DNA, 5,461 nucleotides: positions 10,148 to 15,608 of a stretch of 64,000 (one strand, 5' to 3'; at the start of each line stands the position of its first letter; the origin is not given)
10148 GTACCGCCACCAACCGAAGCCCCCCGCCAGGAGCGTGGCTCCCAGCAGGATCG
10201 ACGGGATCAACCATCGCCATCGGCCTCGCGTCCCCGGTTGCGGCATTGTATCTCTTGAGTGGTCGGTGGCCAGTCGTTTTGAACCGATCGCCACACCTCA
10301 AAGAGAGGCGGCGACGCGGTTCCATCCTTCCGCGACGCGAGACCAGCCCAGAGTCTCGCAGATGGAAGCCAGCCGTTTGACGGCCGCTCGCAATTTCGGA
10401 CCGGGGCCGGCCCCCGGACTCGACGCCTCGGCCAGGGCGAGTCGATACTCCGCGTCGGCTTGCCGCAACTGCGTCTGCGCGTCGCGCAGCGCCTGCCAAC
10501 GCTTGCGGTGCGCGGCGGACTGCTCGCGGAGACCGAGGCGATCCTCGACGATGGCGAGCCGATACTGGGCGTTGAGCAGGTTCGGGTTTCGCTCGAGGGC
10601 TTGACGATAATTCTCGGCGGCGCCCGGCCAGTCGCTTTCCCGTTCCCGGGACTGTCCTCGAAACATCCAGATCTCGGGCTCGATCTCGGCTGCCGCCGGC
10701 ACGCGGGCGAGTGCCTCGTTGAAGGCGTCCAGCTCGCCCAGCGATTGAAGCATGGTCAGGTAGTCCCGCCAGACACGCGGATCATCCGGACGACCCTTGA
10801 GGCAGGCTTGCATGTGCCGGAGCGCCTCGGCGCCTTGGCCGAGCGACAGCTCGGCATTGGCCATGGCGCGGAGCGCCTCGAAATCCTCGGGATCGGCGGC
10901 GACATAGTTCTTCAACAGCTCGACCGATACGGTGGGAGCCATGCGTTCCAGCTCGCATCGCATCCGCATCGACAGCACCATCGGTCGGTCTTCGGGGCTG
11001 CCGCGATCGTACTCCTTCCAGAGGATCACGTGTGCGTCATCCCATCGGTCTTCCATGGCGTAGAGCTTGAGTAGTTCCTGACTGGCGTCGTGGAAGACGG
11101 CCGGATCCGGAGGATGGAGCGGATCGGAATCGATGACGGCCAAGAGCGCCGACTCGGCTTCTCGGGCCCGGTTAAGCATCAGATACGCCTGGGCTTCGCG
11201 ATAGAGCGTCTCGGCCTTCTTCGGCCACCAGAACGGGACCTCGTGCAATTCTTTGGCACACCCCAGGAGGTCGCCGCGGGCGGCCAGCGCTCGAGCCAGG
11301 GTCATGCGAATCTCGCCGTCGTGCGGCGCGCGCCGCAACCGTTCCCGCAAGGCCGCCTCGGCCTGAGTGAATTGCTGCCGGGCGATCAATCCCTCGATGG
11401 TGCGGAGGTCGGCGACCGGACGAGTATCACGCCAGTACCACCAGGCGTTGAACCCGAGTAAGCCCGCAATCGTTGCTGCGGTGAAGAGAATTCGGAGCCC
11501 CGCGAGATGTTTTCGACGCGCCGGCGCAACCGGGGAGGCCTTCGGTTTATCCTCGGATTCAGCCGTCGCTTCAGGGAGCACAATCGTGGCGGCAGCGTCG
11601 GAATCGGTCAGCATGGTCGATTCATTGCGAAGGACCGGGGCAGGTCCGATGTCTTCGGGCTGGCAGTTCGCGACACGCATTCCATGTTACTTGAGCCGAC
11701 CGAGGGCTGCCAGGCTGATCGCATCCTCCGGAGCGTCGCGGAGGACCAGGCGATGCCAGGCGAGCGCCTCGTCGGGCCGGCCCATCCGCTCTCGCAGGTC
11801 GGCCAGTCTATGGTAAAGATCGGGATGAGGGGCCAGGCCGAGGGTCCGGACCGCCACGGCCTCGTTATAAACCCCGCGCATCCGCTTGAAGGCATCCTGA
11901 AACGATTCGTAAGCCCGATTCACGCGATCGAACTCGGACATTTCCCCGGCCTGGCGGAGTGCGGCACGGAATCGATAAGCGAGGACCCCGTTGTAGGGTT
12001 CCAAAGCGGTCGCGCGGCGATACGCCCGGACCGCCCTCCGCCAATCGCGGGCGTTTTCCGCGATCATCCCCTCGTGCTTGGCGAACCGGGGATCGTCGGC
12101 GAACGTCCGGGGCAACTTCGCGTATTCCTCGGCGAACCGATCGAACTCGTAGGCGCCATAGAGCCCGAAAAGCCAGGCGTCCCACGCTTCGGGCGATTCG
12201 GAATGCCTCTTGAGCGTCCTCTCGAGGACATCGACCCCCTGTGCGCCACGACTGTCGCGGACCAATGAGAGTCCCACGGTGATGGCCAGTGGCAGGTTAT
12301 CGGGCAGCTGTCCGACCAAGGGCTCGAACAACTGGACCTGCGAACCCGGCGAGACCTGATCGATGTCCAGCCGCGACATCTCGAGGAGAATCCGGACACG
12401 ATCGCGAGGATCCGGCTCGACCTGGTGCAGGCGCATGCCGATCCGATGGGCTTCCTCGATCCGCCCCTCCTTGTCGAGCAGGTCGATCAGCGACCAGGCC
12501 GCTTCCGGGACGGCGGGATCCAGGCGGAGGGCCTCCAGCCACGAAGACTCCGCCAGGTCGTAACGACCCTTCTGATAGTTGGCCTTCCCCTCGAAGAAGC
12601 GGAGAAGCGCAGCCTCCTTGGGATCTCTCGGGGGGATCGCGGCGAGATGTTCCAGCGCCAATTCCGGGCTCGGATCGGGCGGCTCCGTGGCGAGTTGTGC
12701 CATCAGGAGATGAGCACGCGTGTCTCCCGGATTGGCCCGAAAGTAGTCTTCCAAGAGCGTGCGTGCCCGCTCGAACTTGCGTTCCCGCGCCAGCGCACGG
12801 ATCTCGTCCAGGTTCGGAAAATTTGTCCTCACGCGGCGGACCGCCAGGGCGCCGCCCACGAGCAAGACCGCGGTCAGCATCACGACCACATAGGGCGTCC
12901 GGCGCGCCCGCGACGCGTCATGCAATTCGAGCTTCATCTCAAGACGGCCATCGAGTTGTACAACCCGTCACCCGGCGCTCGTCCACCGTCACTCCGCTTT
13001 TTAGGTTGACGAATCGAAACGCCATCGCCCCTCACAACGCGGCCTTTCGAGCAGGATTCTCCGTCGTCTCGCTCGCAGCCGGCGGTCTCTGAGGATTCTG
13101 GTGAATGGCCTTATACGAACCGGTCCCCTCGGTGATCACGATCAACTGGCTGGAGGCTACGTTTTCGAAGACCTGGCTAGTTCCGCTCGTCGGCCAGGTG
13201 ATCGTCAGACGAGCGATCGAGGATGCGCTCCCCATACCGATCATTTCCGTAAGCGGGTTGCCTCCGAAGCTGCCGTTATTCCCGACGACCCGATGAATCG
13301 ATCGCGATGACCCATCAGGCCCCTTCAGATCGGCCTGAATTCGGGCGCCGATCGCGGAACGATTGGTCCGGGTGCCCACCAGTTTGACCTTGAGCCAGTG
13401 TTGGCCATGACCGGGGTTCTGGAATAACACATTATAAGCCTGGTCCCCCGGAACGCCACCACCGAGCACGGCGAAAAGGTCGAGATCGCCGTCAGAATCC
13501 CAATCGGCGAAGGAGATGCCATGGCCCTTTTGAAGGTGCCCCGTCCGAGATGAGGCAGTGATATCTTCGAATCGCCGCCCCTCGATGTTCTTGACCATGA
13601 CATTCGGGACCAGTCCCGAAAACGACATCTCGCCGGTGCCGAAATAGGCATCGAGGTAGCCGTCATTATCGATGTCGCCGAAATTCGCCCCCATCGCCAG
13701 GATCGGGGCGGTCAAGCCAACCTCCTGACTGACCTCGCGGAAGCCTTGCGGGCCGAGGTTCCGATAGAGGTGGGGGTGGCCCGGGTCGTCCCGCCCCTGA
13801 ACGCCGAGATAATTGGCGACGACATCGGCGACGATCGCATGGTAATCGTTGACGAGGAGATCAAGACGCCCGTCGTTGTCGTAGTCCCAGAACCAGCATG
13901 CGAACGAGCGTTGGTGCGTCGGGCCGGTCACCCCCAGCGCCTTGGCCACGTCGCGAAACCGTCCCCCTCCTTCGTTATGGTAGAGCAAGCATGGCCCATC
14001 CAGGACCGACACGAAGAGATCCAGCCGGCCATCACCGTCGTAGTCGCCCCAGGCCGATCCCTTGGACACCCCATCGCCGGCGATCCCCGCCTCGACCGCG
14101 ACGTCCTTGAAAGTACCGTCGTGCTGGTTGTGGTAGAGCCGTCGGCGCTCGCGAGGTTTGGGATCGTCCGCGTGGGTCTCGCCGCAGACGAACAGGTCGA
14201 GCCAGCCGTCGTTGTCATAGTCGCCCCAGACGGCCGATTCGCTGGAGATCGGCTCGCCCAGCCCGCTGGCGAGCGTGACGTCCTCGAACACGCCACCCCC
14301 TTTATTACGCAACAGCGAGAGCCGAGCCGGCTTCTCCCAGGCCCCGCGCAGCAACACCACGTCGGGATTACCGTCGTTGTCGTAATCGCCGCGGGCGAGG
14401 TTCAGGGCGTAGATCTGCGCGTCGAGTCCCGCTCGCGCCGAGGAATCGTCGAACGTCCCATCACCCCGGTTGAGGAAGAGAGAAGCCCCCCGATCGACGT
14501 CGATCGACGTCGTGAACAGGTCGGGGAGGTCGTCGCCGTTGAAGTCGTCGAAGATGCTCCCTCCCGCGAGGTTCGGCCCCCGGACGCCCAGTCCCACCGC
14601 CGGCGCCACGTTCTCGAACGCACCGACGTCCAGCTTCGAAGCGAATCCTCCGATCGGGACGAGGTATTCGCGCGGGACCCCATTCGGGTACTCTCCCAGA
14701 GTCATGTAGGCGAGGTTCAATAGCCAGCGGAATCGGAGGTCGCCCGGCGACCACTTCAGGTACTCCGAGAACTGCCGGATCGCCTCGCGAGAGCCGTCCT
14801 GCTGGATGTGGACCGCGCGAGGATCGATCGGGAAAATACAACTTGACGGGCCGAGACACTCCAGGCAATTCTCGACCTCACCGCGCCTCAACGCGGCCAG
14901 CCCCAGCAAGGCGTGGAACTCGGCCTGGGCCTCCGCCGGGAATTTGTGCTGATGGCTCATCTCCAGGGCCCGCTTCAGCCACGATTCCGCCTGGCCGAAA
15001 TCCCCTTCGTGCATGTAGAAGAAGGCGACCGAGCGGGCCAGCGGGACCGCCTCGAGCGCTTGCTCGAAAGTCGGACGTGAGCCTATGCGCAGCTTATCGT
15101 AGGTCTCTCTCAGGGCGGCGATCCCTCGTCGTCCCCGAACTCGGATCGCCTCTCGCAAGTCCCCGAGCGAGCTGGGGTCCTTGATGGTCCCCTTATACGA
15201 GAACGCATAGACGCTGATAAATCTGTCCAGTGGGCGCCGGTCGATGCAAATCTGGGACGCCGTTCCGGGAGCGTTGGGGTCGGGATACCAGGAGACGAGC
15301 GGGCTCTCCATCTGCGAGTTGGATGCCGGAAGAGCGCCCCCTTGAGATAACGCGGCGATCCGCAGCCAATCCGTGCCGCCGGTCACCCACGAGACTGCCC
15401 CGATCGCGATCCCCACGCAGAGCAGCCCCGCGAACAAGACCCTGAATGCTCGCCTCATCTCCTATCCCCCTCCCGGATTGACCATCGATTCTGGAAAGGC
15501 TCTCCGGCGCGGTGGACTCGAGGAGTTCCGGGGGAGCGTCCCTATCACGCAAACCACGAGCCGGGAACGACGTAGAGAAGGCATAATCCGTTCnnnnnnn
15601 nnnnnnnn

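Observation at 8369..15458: CRTAC1-like FG-GAP/UnbV protein co-transcribed with two TM-TPR proteins and a TPR-heptahaem cytochrome c fusion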

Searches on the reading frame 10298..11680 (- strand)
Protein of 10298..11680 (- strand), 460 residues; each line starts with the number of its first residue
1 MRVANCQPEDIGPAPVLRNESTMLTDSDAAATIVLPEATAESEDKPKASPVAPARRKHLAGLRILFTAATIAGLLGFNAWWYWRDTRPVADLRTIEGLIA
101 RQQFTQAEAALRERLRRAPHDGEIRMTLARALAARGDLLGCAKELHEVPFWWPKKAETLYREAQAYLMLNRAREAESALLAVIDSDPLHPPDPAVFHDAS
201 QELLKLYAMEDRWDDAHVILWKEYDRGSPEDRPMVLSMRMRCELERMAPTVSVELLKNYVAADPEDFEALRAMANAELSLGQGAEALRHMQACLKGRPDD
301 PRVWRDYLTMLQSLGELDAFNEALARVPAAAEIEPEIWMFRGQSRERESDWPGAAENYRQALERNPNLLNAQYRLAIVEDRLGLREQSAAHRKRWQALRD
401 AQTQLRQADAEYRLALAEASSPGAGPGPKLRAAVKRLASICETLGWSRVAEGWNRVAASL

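Call 3: search_protein_families(library=pfam, proteins=[window:10298-11680:-], max_evalue=0.01)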
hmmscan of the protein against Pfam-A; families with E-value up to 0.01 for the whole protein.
window:10298-11680:- (460 aa): 12 families
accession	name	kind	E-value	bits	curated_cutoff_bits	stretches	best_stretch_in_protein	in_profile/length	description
PF14559.12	TPR_19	-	4.4e-16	59.4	25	3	254-304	12-62/68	Tetratricopeptide repeat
PF13428.12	TPR_14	-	8.6e-13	48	23.5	3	268-308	2-42/44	Tetratricopeptide repeat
PF13432.12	TPR_16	-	9.5e-10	39.2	32.7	1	99-138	8-47/65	Tetratricopeptide repeat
PF13431.12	TPR_17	-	2.6e-07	30.8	24.4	0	358-383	2-27/34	Tetratricopeptide repeat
PF07719.23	TPR_2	-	6.8e-07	29.4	27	1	335-367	1-33/34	Tetratricopeptide repeat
PF00515.34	TPR_1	-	6e-06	26.3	27.8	0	336-367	2-33/34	Tetratricopeptide repeat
PF13414.12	TPR_11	-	1.7e-05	24.8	26.8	1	350-378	9-37/42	TPR repeat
PF14561.12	TPR_20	-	6.3e-05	23.7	25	0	250-315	5-72/90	Tetratricopeptide repeat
PF13429.12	TPR_15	-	8.2e-05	22.6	26.2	1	298-402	107-213/280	Tetratricopeptide repeat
PF24575.1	TPR_Slam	-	9.8e-05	23.2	35.2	0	346-378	58-90/104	Surface lipoprotein assembly modifier, N-terminal TPR repeats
PF23914.1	TPR_CcmH_CycH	-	0.00081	19.7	42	0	254-299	108-153/158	Cytochrome c-type biogenesis protein H TPR domain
PF25064.1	ARM_TT21_5th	-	0.0014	19.3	27.8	0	273-329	7-63/117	TT21 fifth ARM repeats domain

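Call 4: search_protein_families(library=ncbifam, proteins=[window:10298-11680:-], max_evalue=0.01)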
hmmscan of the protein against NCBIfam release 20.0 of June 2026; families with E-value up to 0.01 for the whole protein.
window:10298-11680:- (460 aa): 11 families
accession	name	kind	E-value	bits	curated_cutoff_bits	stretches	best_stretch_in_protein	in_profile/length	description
NF040959.1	MamA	equivalog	3.4e-14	52.8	200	1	250-398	54-202/204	magnetosome protein MamA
TIGR03939.1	PGA_TPR_OMP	equivalog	4.2e-14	51.7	366.65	2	210-329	99-216/800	poly-beta-1,6 N-acetyl-D-glucosamine export porin PgaA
TIGR02917.1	PEP_TPR_lipo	equivalog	4.9e-14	51.2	312.2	2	232-412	600-779/899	XrtA/PEP-CTERM system TPR-repeat protein PrsT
NF033920.0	C39_PA2778_fam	equivalog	5.5e-08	32.5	150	0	251-326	174-249/255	PA2778 family cysteine peptidase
TIGR02552.1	LcrH_SycD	equivalog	2.7e-06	27.1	104.8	0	260-335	45-120/136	SycD/LcrH family type III secretion system chaperone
NF008757.0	PRK11788.1-5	equivalog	5e-06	25.9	363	1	175-413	126-355/388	lipopolysaccharide assembly protein LapB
NF052415.1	T3SS_chap_SctY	equivalog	6.2e-06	26.7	70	1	248-306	21-82/106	type III secretion apparatus assembly chaperone SctY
NF033758.1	gliding_GltE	equivalog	7.8e-05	21.8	225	1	337-410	54-124/411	adventurous gliding motility TPR repeat lipoprotein GltE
NF047936.1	antiphage_GapS6b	subfamily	9.6e-05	20.3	850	1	303-387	446-529/1089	GapS6b family protein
NF008520.0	PRK11447.1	equivalog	0.0055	14.5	858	0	96-177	469-550/1157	cellulose synthase complex outer membrane protein BcsC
TIGR02521.1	type_IV_pilW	equivalog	0.0061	16.1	154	0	251-329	49-124/234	type IV pilus biogenesis/stability protein PilW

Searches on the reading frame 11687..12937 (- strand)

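Call 3: search_protein_families(library=pfam, proteins=[window:11687-12937:-], max_evalue=0.01)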
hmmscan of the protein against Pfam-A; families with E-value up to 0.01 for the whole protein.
window:11687-12937:- (416 aa): 14 families
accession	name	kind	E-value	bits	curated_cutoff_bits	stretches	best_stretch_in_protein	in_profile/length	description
PF13428.12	TPR_14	-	1e-14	54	23.5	2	46-82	8-44/44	Tetratricopeptide repeat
PF13432.12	TPR_16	-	1.8e-14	54.3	32.7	2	117-163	4-50/65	Tetratricopeptide repeat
PF14559.12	TPR_19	-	6.5e-13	49.3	25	1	46-82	32-68/68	Tetratricopeptide repeat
PF07719.23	TPR_2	-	8.9e-12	44.6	27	1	113-141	4-32/34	Tetratricopeptide repeat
PF00515.34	TPR_1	-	2e-08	34.1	27.8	0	117-141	8-32/34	Tetratricopeptide repeat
PF13181.12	TPR_8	-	9.3e-06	25.9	25.7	0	117-142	8-33/34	Tetratricopeptide repeat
PF13414.12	TPR_11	-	1.4e-05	25.1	26.8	1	117-149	1-33/42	TPR repeat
PF13176.12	TPR_7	-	1.8e-05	24.9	27.9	0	375-405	2-34/36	Tetratricopeptide repeat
PF23914.1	TPR_CcmH_CycH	-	4.5e-05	23.8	42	0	290-343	57-110/158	Cytochrome c-type biogenesis protein H TPR domain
PF13424.12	TPR_12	-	0.00042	20.9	30.1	0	374-399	47-72/77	Tetratricopeptide repeat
PF13431.12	TPR_17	-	0.00076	20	24.4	0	371-392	12-33/34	Tetratricopeptide repeat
PF24575.1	TPR_Slam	-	0.0011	19.8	35.2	0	271-321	37-85/104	Surface lipoprotein assembly modifier, N-terminal TPR repeats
PF07219.19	HemY_N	-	0.0027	18.2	31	0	288-325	64-100/107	HemY protein N-terminus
PF13174.12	TPR_6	-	0.0067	17.4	26.3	0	290-310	7-27/33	Tetratricopeptide repeat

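Call 4: search_protein_families(library=ncbifam, proteins=[window:11687-12937:-], max_evalue=0.01)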
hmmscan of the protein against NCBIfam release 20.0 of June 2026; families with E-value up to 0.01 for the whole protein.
window:11687-12937:- (416 aa): 8 families
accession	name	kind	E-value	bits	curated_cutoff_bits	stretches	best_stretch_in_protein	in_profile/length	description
TIGR02917.1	PEP_TPR_lipo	equivalog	8e-15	53.8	312.2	1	110-319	465-671/899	XrtA/PEP-CTERM system TPR-repeat protein PrsT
NF052415.1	T3SS_chap_SctY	equivalog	7e-07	29.7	70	1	53-132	20-99/106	type III secretion apparatus assembly chaperone SctY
NF040959.1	MamA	equivalog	1.8e-06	27.5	200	0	177-315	33-171/204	magnetosome protein MamA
TIGR03939.1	PGA_TPR_OMP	equivalog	7.2e-06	24.5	366.65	1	236-362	107-233/800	poly-beta-1,6 N-acetyl-D-glucosamine export porin PgaA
NF008520.0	PRK11447.1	equivalog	5.4e-05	21.2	858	1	288-342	466-520/1157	cellulose synthase complex outer membrane protein BcsC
NF042912.1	Amuc_1098_fam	equivalog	0.00081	17.5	750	1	48-142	98-187/805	Amuc_1098 family type IV pilus outer membrane protein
TIGR02521.1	type_IV_pilW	equivalog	0.00087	18.9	154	0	121-176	146-201/234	type IV pilus biogenesis/stability protein PilW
NF052400.1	M48_BAM_BepA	equivalog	0.0019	17.1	570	0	47-85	383-421/483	beta-barrel assembly-enhancing protease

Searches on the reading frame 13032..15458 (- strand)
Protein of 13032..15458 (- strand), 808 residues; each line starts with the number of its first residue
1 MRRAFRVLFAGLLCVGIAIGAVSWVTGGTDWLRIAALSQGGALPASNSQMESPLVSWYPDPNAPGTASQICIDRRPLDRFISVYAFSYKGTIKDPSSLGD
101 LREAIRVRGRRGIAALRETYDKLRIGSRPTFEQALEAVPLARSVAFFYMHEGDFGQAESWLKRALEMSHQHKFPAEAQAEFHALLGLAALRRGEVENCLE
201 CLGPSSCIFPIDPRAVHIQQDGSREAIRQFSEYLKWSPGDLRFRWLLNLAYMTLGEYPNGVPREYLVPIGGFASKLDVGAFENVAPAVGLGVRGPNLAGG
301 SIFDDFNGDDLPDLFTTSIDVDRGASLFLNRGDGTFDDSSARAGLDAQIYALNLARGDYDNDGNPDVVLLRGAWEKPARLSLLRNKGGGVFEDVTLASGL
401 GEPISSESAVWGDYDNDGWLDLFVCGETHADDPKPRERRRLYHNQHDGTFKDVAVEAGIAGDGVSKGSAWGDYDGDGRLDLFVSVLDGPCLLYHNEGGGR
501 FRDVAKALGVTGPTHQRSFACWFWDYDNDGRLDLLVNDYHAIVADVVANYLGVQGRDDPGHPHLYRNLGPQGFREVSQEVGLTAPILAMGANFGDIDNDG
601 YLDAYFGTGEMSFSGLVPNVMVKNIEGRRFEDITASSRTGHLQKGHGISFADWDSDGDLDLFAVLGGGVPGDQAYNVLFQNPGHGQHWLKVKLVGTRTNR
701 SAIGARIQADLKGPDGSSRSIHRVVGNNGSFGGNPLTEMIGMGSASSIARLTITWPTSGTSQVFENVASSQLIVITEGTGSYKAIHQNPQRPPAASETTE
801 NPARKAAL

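Call 3: search_protein_families(library=pfam, proteins=[window:13032-15458:-], max_evalue=0.01)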
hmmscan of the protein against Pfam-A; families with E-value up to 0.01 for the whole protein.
window:13032-15458:- (808 aa): 6 families
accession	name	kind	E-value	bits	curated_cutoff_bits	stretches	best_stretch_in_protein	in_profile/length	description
PF13517.12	FG-GAP_3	-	2.8e-45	153.2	26.9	6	472-536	1-61/61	FG-GAP-like repeat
PF07593.17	UnbV_ASPIC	-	1.2e-10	41.5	23.4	1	702-772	1-66/68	ASPIC and UnbV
PF07719.23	TPR_2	-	0.00041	20.7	27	0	145-168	8-31/34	Tetratricopeptide repeat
PF13432.12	TPR_16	-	0.0034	18.2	32.7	0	152-196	11-48/65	Tetratricopeptide repeat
PF01839.29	FG-GAP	-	0.0036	17.6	22.1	0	469-485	6-22/37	FG-GAP repeat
PF14559.12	TPR_19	-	0.0098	16.6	25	0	148-168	35-55/68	Tetratricopeptide repeat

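Call 4: search_protein_families(library=ncbifam, proteins=[window:13032-15458:-], max_evalue=0.01)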
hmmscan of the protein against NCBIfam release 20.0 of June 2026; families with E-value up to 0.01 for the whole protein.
window:13032-15458:- (808 aa): 1 family
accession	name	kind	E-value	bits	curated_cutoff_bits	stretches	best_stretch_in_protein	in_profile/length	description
TIGR01303.1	IMP_DH_rel_1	equivalog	0.0086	15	562.75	0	698-774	21-95/475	GuaB1 family IMP dehydrogenase-related protein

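Call 35: search_solved_structures(query=window:13032-15458:-, max_evalue=0.01)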
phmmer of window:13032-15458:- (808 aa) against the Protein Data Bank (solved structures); distinct sequences matched with E-value up to 0.01: 1.
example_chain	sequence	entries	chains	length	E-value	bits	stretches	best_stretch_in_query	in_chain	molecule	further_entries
9etn_A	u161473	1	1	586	1.6e-14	56.2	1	346-772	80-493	Cartilage acidic protein 1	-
